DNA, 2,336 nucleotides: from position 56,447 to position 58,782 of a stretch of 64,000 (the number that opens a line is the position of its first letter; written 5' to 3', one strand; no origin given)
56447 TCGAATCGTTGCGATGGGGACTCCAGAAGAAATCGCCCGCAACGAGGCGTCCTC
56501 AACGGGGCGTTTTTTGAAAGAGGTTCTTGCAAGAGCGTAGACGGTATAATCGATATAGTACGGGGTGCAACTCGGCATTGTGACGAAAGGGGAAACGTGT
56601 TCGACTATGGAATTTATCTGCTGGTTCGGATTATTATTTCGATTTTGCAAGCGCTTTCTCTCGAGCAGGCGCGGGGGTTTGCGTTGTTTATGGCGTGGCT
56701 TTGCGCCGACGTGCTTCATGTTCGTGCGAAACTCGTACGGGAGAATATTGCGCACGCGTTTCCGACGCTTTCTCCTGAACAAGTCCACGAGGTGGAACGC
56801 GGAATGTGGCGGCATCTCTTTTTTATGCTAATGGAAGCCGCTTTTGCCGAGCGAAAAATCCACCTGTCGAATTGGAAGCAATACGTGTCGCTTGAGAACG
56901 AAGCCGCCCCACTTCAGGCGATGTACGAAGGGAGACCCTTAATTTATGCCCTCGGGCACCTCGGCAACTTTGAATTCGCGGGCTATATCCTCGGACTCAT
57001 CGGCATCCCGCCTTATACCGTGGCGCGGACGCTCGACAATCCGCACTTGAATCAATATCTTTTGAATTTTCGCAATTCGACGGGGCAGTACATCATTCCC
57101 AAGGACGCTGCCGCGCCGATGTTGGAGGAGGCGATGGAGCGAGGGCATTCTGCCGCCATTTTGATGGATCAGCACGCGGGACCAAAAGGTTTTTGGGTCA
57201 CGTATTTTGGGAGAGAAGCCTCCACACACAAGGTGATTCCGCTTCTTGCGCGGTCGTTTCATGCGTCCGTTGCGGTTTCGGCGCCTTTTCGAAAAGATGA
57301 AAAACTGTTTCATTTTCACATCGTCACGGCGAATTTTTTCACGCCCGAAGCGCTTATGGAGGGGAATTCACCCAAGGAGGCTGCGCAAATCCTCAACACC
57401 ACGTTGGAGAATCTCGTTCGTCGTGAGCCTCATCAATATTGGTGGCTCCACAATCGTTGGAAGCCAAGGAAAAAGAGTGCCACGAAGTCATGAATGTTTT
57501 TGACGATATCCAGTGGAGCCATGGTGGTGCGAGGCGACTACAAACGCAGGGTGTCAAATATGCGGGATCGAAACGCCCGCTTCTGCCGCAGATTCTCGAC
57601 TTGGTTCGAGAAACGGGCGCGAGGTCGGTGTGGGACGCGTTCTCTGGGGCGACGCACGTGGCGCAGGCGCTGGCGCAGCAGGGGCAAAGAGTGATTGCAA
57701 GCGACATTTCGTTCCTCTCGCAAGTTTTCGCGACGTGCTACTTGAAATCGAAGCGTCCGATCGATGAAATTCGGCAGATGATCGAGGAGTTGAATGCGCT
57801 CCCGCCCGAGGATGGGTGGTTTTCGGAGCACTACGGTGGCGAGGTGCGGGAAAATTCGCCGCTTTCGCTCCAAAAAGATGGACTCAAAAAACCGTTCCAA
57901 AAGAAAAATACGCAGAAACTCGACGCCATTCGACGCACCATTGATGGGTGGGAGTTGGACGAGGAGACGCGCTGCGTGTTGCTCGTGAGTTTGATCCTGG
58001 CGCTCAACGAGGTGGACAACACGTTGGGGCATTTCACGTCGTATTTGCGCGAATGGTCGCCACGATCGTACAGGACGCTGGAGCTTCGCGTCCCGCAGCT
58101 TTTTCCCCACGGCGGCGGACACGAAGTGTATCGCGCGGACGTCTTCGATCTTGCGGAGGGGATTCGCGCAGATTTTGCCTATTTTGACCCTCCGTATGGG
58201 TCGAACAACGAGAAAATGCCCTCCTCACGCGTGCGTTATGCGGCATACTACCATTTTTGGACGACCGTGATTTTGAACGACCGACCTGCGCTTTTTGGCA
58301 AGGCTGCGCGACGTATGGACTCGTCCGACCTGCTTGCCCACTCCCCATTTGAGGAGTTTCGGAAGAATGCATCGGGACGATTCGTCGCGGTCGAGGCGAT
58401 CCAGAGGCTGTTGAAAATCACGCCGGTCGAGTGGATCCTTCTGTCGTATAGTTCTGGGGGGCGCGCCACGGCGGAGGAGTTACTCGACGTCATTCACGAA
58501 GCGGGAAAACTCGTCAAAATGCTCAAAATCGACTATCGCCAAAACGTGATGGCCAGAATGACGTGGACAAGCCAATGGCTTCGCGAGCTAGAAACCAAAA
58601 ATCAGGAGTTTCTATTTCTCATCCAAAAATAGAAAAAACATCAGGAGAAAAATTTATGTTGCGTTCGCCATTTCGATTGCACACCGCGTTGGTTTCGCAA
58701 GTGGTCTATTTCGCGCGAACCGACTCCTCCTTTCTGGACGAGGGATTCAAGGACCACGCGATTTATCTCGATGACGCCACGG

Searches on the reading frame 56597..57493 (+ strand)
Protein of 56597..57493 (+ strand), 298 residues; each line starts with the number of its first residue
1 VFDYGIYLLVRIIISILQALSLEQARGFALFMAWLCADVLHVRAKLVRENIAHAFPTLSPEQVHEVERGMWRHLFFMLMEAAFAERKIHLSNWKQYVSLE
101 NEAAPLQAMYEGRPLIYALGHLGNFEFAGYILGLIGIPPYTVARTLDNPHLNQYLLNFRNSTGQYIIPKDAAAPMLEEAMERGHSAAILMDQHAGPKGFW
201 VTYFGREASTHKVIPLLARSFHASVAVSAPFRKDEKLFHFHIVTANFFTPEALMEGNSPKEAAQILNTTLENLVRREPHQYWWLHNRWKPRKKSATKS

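Call 12: search_protein_families(library=pfam, proteins=[window:56597-57493:+], max_evalue=0.01)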
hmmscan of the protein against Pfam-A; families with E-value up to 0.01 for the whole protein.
window:56597-57493:+ (298 aa): 1 family
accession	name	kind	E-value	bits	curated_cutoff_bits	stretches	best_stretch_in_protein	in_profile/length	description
PF03279.18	Lip_A_acyltrans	-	6.7e-34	117.9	22.3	1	4-289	13-294/295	Bacterial lipid A biosynthesis acyltransferase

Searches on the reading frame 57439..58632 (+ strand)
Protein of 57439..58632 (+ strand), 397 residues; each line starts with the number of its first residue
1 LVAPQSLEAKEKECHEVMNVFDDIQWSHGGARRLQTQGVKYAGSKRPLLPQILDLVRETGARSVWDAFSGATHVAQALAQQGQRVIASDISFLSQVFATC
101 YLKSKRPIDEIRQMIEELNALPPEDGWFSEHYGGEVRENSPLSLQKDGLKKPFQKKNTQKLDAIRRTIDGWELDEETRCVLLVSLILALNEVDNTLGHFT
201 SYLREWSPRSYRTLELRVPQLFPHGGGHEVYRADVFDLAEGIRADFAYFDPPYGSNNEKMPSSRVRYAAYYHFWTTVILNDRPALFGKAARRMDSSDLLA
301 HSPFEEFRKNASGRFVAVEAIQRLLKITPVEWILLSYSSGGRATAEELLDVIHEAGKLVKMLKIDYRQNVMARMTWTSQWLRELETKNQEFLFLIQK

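Call 12: search_protein_families(library=pfam, proteins=[window:57439-58632:+], max_evalue=0.01)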
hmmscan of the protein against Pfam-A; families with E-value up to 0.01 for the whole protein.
window:57439-58632:+ (397 aa): 1 family
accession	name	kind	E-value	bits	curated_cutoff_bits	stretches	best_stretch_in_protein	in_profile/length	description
PF02086.21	MethyltransfD12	-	2.1e-24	87.1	22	1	41-259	1-191/253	D12 class N6 adenine-specific DNA methyltransferase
